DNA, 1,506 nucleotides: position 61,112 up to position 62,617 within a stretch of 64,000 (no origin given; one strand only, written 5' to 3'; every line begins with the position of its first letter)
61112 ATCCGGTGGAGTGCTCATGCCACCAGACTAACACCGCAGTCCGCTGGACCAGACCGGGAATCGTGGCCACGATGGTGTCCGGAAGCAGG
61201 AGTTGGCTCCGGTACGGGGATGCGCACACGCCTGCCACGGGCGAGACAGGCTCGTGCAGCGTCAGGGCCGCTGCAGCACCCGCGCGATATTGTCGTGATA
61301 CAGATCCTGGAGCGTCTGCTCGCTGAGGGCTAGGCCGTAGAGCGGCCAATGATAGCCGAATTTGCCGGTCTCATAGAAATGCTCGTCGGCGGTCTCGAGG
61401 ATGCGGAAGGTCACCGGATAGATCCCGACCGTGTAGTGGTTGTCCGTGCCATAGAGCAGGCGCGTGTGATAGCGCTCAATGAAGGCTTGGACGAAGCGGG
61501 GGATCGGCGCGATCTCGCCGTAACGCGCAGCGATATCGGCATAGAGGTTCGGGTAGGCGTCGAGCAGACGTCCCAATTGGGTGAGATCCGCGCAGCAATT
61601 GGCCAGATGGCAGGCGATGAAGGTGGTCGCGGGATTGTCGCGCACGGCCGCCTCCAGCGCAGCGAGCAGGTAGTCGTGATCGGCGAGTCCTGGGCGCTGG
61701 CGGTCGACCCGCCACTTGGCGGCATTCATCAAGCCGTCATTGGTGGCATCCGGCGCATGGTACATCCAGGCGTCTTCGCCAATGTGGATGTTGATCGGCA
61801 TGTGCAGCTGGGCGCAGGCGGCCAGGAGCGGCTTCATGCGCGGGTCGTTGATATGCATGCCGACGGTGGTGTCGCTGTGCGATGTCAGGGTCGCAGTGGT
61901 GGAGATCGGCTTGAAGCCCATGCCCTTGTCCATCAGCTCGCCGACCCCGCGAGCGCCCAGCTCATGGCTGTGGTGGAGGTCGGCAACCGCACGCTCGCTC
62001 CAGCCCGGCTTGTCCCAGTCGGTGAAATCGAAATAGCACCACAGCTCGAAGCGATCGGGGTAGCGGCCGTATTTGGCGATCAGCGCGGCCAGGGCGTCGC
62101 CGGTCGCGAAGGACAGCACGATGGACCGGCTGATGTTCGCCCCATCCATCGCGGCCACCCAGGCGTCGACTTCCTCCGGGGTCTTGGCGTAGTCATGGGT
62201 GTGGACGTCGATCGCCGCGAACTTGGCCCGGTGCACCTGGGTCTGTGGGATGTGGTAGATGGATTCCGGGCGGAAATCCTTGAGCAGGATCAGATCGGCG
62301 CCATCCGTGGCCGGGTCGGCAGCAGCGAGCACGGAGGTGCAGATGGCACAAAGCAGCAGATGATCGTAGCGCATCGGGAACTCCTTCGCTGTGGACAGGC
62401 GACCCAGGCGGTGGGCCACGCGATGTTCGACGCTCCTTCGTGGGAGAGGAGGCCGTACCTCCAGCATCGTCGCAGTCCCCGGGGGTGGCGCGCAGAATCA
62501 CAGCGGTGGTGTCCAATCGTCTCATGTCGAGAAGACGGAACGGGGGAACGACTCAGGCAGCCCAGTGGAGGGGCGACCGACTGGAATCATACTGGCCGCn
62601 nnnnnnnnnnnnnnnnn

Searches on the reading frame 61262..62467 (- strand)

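Call 12: search_protein_families(library=pfam, proteins=[window:61262-62467:-], max_evalue=0.001)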
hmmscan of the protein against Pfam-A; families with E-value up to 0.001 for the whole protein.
window:61262-62467:- (401 aa): 1 family
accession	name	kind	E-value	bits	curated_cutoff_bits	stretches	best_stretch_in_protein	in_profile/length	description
PF04909.20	Amidohydro_2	-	3.6e-13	50.4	26.4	1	94-398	34-287/289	Amidohydrolase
